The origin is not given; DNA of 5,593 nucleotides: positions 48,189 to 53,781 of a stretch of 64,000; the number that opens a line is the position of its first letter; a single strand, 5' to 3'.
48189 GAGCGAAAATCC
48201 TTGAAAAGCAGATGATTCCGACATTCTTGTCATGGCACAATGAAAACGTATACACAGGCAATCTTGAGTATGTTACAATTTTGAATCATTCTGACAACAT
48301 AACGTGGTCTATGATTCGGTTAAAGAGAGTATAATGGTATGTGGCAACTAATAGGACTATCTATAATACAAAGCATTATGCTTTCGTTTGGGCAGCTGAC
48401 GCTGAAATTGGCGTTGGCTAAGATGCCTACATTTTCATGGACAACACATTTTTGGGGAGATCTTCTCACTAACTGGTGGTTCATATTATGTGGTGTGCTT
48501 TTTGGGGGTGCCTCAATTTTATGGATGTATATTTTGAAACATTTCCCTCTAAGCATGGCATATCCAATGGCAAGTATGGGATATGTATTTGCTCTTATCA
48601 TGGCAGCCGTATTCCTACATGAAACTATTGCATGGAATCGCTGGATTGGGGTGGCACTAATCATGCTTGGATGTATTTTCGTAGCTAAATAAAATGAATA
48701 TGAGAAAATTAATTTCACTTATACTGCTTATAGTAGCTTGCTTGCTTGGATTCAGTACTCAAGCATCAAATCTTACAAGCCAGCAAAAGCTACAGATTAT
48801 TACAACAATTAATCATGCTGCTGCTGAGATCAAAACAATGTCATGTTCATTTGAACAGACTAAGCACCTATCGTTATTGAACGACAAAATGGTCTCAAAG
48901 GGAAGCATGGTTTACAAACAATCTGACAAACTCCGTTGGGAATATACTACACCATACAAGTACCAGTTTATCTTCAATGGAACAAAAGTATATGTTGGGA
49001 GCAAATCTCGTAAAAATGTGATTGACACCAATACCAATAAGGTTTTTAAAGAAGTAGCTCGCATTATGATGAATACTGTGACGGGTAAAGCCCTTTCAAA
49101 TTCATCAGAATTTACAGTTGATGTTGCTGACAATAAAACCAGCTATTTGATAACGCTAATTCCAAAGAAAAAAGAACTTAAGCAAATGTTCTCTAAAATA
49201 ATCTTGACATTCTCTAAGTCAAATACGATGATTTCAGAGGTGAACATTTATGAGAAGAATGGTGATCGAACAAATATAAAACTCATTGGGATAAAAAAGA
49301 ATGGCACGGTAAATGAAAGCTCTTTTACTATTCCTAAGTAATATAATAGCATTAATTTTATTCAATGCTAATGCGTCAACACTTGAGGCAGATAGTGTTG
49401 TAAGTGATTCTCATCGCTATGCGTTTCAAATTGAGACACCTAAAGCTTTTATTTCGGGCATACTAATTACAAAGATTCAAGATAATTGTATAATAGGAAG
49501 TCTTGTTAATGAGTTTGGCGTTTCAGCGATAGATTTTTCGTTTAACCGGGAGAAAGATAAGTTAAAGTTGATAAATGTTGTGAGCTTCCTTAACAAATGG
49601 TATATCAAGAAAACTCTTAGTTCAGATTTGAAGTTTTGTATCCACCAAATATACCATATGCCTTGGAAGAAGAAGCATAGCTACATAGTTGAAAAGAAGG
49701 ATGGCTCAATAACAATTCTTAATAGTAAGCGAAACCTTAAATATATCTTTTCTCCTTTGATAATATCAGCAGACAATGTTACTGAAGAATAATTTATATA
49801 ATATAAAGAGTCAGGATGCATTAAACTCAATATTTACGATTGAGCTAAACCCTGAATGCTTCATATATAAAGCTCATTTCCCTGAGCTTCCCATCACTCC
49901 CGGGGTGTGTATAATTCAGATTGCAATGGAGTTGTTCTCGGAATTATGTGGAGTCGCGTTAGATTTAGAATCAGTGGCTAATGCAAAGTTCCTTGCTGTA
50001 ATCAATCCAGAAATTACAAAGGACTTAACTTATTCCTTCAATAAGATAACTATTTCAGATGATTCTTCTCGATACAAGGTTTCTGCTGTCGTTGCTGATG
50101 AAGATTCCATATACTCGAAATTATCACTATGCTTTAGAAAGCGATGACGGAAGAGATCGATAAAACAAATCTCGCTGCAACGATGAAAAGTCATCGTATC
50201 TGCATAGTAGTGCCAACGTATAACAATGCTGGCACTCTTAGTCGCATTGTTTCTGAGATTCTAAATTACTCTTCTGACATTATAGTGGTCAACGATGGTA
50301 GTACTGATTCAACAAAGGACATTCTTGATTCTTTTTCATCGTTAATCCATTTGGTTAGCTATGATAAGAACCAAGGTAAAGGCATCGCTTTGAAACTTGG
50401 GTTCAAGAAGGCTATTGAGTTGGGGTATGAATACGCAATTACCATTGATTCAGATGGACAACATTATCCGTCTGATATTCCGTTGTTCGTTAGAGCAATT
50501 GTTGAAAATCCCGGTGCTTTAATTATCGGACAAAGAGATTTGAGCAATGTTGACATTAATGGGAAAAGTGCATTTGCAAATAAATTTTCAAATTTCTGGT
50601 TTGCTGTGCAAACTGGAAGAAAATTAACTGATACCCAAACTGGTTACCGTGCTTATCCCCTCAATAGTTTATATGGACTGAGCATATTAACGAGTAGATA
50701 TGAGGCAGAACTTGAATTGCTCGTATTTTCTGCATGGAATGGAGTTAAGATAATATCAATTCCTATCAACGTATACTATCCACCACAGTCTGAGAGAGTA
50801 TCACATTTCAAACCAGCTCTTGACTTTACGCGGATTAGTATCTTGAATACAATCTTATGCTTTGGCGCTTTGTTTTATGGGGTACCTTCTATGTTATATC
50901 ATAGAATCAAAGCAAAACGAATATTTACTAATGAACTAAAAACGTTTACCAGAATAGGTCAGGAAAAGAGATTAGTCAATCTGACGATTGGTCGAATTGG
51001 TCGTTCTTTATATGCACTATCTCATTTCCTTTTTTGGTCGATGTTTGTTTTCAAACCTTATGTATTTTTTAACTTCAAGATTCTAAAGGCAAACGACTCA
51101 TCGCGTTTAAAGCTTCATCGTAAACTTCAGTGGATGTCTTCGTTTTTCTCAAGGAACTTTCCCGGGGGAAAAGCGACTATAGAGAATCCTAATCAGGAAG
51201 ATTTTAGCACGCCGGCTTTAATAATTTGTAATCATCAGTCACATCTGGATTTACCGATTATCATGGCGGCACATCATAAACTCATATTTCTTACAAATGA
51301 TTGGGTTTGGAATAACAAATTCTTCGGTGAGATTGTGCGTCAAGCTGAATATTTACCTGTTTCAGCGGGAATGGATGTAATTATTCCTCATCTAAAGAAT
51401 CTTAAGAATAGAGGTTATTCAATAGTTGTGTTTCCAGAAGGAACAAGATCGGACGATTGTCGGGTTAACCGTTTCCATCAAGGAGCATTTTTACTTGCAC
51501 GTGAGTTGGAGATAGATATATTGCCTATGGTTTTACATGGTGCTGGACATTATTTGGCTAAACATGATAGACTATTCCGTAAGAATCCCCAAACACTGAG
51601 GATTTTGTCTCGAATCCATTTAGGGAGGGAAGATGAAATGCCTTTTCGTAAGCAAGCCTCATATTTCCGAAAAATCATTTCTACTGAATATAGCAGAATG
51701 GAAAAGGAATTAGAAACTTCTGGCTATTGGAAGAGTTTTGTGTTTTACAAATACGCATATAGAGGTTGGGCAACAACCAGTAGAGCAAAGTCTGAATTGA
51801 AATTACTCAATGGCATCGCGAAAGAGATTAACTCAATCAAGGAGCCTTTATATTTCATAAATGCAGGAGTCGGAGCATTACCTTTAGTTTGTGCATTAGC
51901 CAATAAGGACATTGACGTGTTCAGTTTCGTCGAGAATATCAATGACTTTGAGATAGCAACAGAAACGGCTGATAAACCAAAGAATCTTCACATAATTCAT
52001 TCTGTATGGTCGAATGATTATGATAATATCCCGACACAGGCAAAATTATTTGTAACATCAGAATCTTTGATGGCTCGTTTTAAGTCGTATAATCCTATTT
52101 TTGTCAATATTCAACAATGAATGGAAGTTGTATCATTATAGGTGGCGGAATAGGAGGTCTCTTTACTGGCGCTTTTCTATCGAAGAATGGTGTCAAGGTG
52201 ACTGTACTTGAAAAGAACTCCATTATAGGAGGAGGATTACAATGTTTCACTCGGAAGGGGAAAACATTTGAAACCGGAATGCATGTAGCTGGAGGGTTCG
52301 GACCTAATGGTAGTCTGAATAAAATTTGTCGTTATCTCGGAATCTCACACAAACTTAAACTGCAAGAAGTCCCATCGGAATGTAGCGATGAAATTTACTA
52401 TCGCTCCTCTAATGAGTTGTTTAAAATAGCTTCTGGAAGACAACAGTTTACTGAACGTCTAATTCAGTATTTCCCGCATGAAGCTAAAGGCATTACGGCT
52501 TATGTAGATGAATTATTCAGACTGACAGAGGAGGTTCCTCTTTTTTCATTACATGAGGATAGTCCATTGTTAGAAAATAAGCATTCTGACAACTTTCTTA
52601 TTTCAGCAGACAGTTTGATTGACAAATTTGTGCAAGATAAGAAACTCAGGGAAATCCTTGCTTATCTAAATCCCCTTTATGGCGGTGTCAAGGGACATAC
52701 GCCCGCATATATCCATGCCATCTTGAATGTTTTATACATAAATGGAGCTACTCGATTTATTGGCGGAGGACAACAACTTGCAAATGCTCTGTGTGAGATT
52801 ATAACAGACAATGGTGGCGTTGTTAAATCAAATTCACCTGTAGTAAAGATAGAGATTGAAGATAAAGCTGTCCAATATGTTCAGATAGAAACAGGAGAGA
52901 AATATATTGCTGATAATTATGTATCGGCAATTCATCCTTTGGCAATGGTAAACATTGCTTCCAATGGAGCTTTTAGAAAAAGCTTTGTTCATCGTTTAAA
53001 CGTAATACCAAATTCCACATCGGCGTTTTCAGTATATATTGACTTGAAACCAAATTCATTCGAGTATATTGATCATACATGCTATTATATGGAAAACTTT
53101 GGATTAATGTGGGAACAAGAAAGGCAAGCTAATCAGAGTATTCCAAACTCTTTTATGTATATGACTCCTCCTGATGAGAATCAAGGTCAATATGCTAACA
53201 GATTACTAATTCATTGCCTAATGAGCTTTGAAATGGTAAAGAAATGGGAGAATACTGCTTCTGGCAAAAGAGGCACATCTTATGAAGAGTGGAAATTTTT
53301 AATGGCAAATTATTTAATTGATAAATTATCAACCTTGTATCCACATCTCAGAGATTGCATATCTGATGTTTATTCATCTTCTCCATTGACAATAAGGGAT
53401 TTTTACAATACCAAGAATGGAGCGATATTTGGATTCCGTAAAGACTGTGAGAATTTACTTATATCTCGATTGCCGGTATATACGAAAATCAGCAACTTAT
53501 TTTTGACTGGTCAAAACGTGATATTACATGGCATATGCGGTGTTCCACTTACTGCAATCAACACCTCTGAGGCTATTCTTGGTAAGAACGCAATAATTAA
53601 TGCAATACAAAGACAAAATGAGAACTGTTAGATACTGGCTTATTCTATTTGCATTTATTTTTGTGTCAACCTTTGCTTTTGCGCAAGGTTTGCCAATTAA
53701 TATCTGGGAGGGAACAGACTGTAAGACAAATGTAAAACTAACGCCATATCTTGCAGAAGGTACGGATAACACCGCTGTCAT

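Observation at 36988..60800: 24-gene single-operon aryl-polyene/flexirubin-type lipid-pigment cluster with non-canonical additions (orphan product)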

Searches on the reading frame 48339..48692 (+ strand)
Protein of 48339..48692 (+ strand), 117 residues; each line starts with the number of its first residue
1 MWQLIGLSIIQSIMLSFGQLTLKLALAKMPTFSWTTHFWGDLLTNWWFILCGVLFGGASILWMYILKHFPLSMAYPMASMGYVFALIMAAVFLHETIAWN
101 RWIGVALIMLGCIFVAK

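Call 4: search_protein_families(library=pfam, proteins=[window:48339-48692:+], max_evalue=0.01)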
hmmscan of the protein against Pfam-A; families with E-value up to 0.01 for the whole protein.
window:48339-48692:+ (117 aa): 3 families
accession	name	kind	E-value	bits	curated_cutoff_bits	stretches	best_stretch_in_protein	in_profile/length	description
PF00892.27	EamA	-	9.2e-11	42.6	28.2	1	11-115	29-133/135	EamA-like transporter family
PF10639.15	TMEM234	-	1.1e-08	35.6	30.1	1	42-115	38-112/113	Putative transmembrane family 234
PF00893.25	Multi_Drug_Res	-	1.4e-05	25.9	23.7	1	44-108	28-93/93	Small Multidrug Resistance protein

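Call 7: search_protein_families(library=ncbifam, proteins=[window:48339-48692:+], max_evalue=0.001)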
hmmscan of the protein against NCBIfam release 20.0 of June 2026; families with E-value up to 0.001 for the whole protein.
window:48339-48692:+ (117 aa): 4 families
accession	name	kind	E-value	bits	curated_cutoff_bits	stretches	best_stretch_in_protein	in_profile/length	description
NF002816.2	PRK02971.1-2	equivalog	1.8e-14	54.2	99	1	11-116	6-117/120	4-amino-4-deoxy-L-arabinose-phosphoundecaprenol flippase subunit ArnF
NF011625.2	PRK15051.1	equivalog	1.9e-12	47.4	92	1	10-115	8-107/111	4-amino-4-deoxy-L-arabinose-phosphoundecaprenol flippase subunit ArnE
TIGR03340.1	phn_DUF6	hypoth_equivalog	1.7e-05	24.6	288.15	1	33-113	49-279/281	phosphonate utilization associated putative membrane protein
TIGR00950.1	2A78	equivalog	8.3e-05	22.1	230.2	1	58-113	209-264/264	carboxylate/amino acid/amine transporter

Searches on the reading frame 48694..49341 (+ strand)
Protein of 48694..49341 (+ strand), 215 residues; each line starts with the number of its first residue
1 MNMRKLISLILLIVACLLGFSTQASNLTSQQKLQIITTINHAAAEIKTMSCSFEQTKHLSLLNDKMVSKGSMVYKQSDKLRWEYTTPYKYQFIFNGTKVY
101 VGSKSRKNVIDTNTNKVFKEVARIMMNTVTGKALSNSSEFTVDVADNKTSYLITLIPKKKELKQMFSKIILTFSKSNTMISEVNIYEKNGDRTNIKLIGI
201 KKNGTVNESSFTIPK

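Call 4: search_protein_families(library=pfam, proteins=[window:48694-49341:+], max_evalue=0.01)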
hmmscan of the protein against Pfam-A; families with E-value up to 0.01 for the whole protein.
window:48694-49341:+ (215 aa): 2 families
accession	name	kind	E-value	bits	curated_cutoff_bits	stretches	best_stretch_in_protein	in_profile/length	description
PF03548.22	LolA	-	1.8e-23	83.5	23.6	1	45-213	2-164/165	Outer membrane lipoprotein carrier protein LolA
PF08329.16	ChitinaseA_N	-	0.0051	16.9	21.2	0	81-159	46-122/133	Chitinase A, N-terminal domain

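Call 7: search_protein_families(library=ncbifam, proteins=[window:48694-49341:+], max_evalue=0.001)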
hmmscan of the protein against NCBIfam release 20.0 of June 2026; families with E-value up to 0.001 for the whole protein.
window:48694-49341:+ (215 aa): 5 families
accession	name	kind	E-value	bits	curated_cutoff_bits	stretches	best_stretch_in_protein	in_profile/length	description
NF053544.1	LolA2_flexi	equivalog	2.3e-63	213.3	125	1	3-213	1-208/208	flexirubin biosynthesis/transport protein LolA2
TIGR00547.2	lolA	equivalog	1.6e-21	76.7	112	1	17-212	9-190/202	outer membrane lipoprotein periplasmic chaperone LolA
NF000661.0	PRK00031.1-3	equivalog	5.7e-09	35.7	255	1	10-214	20-217/225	outer membrane lipoprotein chaperone LolA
NF053572.1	LolA1_Flavo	equivalog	5.6e-08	32.7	100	1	10-212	4-199/214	outer membrane lipoprotein periplasmic chaperone LolA1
NF000663.1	PRK00031.2-1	exception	4e-06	26.4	120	1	37-127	11-98/168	LolA-like outer membrane lipoprotein chaperone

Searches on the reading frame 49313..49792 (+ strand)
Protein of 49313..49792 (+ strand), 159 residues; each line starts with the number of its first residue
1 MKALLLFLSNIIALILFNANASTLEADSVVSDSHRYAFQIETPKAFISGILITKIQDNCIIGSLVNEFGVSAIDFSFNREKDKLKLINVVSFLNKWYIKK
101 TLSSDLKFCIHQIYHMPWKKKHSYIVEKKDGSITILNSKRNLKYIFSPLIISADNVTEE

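Call 5: search_protein_families(library=pfam, proteins=[window:49313-49792:+], max_evalue=0.01)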
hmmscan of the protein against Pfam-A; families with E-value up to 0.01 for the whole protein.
window:49313-49792:+ (159 aa): 0 families

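Call 7: search_protein_families(library=ncbifam, proteins=[window:49313-49792:+], max_evalue=0.001)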
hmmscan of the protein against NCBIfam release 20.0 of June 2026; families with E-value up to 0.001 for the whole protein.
window:49313-49792:+ (159 aa): 1 family
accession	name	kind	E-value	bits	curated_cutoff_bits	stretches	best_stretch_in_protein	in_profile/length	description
NF053540.1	LolB2_flexi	equivalog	1.5e-07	31.4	60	1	33-130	45-143/203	flexirubin biosynthesis protein LolB2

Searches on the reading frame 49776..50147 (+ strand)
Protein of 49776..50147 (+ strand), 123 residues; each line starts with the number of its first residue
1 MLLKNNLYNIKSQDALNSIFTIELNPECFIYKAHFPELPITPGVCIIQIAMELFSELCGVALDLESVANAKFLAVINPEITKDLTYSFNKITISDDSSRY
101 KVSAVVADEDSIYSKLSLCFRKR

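Call 5: search_protein_families(library=pfam, proteins=[window:49776-50147:+], max_evalue=0.01)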
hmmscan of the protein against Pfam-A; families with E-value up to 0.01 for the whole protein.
window:49776-50147:+ (123 aa): 2 families
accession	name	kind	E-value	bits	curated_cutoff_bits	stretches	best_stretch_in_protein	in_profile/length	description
PF07977.19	FabA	-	0.00021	21.4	23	1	24-93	33-113/138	FabA-like domain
PF22818.2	ApeI-like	-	0.0081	16.9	28.5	1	18-76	16-74/119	ApeI dehydratase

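Call 7: search_protein_families(library=ncbifam, proteins=[window:49776-50147:+], max_evalue=0.001)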
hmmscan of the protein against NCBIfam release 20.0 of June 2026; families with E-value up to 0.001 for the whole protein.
window:49776-50147:+ (123 aa): 2 families
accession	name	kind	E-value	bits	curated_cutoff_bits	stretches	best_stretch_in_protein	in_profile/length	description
TIGR01750.1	fabZ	equivalog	1.2e-05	25.1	155.15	1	1-59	16-72/141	3-hydroxyacyl-ACP dehydratase FabZ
NF000582.1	PRK00006.1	equivalog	4.4e-05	23.5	113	1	2-75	16-94/137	3-hydroxyacyl-ACP dehydratase FabZ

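Call 45: search_solved_structures(query=window:49776-50147:+, max_evalue=0.1)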
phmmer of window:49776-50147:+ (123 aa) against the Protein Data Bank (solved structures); distinct sequences matched with E-value up to 0.1: 5.
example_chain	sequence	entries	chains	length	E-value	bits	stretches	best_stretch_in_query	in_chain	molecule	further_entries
3esi_A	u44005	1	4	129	0.0066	19.7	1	9-84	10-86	uncharacterized protein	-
4i83_A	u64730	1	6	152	0.01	19.1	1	15-60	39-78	3-hydroxyacyl-[acyl-carrier-protein] dehydratase FabZ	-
6qsr_A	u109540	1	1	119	0.023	18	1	19-82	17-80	AMP-dependent synthetase and ligase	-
4zw0_A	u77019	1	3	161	0.024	17.9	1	2-81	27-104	3-hydroxyacyl-[acyl-carrier-protein] dehydratase FabZ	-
1u1z_A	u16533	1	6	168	0.09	16.1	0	30-57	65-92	(3R)-hydroxymyristoyl-[acyl carrier protein] dehydratase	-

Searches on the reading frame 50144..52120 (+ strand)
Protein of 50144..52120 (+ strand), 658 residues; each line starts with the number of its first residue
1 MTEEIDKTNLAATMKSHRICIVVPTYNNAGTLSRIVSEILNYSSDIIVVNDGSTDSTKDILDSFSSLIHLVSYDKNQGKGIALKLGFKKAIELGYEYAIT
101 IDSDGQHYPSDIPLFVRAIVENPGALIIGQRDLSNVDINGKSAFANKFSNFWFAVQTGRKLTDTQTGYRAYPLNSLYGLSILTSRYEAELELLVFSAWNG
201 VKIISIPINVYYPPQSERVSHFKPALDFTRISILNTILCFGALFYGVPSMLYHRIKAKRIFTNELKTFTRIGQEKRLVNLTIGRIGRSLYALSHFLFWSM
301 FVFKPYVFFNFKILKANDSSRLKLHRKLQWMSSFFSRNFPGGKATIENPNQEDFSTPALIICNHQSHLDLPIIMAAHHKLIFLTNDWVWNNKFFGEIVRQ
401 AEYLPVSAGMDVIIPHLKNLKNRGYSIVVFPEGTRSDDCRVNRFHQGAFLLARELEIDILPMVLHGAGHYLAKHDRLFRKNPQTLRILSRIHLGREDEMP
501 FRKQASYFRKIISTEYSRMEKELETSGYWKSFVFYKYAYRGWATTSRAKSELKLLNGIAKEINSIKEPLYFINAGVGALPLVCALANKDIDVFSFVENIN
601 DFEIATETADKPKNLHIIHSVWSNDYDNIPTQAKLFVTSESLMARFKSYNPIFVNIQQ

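Call 5: search_protein_families(library=pfam, proteins=[window:50144-52120:+], max_evalue=0.01)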
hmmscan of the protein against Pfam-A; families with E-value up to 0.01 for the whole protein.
window:50144-52120:+ (658 aa): 4 families
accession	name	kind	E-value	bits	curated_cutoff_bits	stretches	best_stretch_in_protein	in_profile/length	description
PF00535.33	Glycos_transf_2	-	3.5e-24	86.1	23.3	1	20-143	1-127/168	Glycosyl transferase family 2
PF01553.26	Acyltransferase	-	3.9e-19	69.2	23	1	350-464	6-131/132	Acyltransferase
PF10111.15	Glyco_tranf_2_2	-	0.0045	16.9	27.3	0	21-104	2-91/276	Glycosyltransferase like family 2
PF13641.12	Glyco_tranf_2_3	-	0.0078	16.7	27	0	18-79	2-74/230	Glycosyltransferase like family 2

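Call 7: search_protein_families(library=ncbifam, proteins=[window:50144-52120:+], max_evalue=0.001)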
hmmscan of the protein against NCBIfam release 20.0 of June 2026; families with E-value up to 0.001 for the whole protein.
window:50144-52120:+ (658 aa): 21 families
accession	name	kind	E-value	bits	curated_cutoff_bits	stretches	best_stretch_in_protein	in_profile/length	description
TIGR04182.1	glyco_TIGR04182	equivalog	7.4e-23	81.3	325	1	19-231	2-210/293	S-layer glycoprotein N-glycosyltransferase AglJ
TIGR00530.1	AGP_acyltrn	subfamily_domain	1e-18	67.3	102.95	1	346-464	4-129/130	1-acylglycerol-3-phosphate O-acyltransferase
NF058614.1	PPMAGASynPpgS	equivalog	1.3e-16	60.7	370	1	20-213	3-199/226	polyprenyl-phospho-N-acetylgalactosaminyl synthase PpgS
TIGR03937.1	PgaC_IcaA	equivalog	4.1e-13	49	422.3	1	6-123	34-154/407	poly-beta-1,6-N-acetyl-D-glucosamine synthase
NF006386.0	PRK08633.1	equivalog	3.9e-12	44.7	1221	1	355-509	440-596/1147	acyl-[ACP]--phospholipid O-acyltransferase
NF047588.1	GlcsyltransPgfSStrep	equivalog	9.2e-09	34.9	500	1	20-171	4-159/308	glycosyltransferase PgfS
NF007986.1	PRK10714.1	equivalog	2.4e-08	33.4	529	1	16-171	5-164/316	undecaprenyl-phosphate 4-deoxy-4-formamido-L-arabinose transferase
NF041391.1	DPhHxTase_Halo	equivalog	5.3e-08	32.1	375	1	25-209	3-182/213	dolichyl-phosphate hexose transferase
NF007482.0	PRK10073.1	equivalog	4e-07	29.4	423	1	16-109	5-100/334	glycosyltransferase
NF041875.1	EPS_EpsD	equivalog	7.4e-07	28.9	370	1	20-110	2-95/325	exopolysaccharide biosynthesis glycosyltransferase EpsD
TIGR03111.1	glyc2_xrt_Gpos1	hypoth_equivalog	9.8e-07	27.9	363.95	1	4-121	36-158/439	TIGR03111 family XrtG-associated glycosyltransferase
NF005291.0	PRK06814.1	equivalog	1.1e-06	26.9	1349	1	355-479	453-579/1140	acyl-[ACP]--phospholipid O-acyltransferase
NF047683.1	TeichurnBiosyTuaG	equivalog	1.6e-06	28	400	1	16-109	5-101/252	teichuronic acid biosynthesis protein TuaG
TIGR04283.1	glyco_like_mftF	equivalog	2.2e-06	27.4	182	1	19-90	1-71/221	TIGR04283 family arsenosugar biosynthesis glycosyltransferase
TIGR03965.1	mycofact_glyco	equivalog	7.9e-06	25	280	1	14-90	71-153/467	mycofactocin biosynthesis glycosyltransferase MftF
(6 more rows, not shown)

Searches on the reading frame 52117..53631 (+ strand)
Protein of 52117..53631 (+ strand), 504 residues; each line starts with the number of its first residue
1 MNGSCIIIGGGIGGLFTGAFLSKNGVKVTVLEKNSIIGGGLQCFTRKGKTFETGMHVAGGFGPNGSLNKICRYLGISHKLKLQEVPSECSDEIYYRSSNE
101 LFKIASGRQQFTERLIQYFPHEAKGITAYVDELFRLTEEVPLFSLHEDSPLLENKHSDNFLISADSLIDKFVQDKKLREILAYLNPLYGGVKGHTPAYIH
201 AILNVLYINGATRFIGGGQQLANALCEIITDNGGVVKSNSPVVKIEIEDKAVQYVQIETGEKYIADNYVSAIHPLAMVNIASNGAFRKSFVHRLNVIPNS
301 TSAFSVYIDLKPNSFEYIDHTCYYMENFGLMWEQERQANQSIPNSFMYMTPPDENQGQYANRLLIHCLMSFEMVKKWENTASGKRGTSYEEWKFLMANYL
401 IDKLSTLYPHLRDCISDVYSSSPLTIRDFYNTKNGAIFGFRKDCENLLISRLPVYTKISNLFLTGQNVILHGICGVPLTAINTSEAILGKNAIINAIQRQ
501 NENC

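Call 5: search_protein_families(library=pfam, proteins=[window:52117-53631:+], max_evalue=0.01)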
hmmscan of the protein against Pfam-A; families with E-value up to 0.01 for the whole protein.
window:52117-53631:+ (504 aa): 9 families
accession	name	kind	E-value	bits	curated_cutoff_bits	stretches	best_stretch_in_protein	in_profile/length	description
PF01593.30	Amino_oxidase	-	3.1e-15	56.9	19.8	1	12-277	1-259/443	Flavin containing amine oxidoreductase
PF13450.12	NAD_binding_8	-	3.3e-14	53.3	21.9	1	7-74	1-68/68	NAD(P)-binding Rossmann-like domain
PF01266.30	DAO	-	1.3e-10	41.7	27.9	1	6-39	3-36/353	FAD dependent oxidoreductase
PF03486.20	HI0933_like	-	4.9e-06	26.6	50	1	5-39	3-37/244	HI0933-like protein Rossmann domain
PF07992.20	Pyr_redox_2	-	9.5e-05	22.4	26.1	1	5-39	3-38/291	Pyridine nucleotide-disulphide oxidoreductase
PF01494.25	FAD_binding_3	-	0.00039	20.2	22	1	6-34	5-33/349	FAD binding domain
PF01946.23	Thi4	-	0.0013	18.5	26.2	1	5-41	20-57/235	Thi4 family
PF00890.30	FAD_binding_2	-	0.0016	18.2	20.4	1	6-40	3-37/414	FAD binding domain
PF12831.13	FAD_oxidored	-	0.0025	17.6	27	1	6-41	3-38/416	FAD dependent oxidoreductase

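Call 7: search_protein_families(library=ncbifam, proteins=[window:52117-53631:+], max_evalue=0.001)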
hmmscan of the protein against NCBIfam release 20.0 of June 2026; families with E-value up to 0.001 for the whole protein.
window:52117-53631:+ (504 aa): 27 families (the best 25 are shown)
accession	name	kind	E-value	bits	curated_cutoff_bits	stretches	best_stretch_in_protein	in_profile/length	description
TIGR02730.1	carot_isom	equivalog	2.9e-29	102.2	586.9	1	5-468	3-468/493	carotenoid isomerase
TIGR02733.1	desat_CrtD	equivalog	1.8e-26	92.9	549.7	1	4-487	3-488/492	C-3',4' desaturase CrtD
NF045637.1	carotdesatCrtDProt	equivalog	2.3e-24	85.8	580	2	167-486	171-478/485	1-hydroxycarotenoid 3,4-desaturase CrtD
TIGR02734.1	crtI_fam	subfamily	2.4e-22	79.3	238.1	1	6-468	2-468/504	phytoene desaturase family protein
NF058655.1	CrtID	equivalog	1.3e-18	67.1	640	2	148-466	149-459/478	bifunctional phytoene desaturase/3,4-desaturase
NF045689.1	BCarotKetCrtO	equivalog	9.1e-15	54.2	1000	2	159-269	182-293/563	beta-carotene ketolase CrtO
NF005560.0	PRK07233.1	equivalog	1.1e-14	54.1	252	2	6-84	4-80/435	hypothetical protein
TIGR03467.1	HpnE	equivalog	6.5e-11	42.2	283.05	1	6-83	2-79/430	hydroxysqualene dehydroxylase HpnE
NF042421.1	hydcarot_desat_CrtD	equivalog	2e-10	39.8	500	1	5-481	4-474/487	1-hydroxycarotenoid 3,4-desaturase CrtD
TIGR02731.1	phytoene_desat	equivalog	2.2e-09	36.6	569.4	1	6-83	3-79/453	15-cis-phytoene desaturase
TIGR00562.1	proto_IX_ox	equivalog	3.6e-07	29.1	97.85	1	4-57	4-59/470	protoporphyrinogen oxidase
NF005547.0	PRK07208.1-3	equivalog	1.4e-06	27.4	380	0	218-278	206-264/465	hypothetical protein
NF005548.0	PRK07208.1-4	equivalog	1.7e-06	26.9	389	1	4-56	5-57/488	hypothetical protein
NF006130.0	PRK08274.1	equivalog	3.8e-06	26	369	1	209-260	122-173/467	FAD-dependent tricarballylate dehydrogenase TcuA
NF006021.0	PRK08163.1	equivalog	2.3e-05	23.6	459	1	4-42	7-48/398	3-hydroxybenzoate 6-monooxygenase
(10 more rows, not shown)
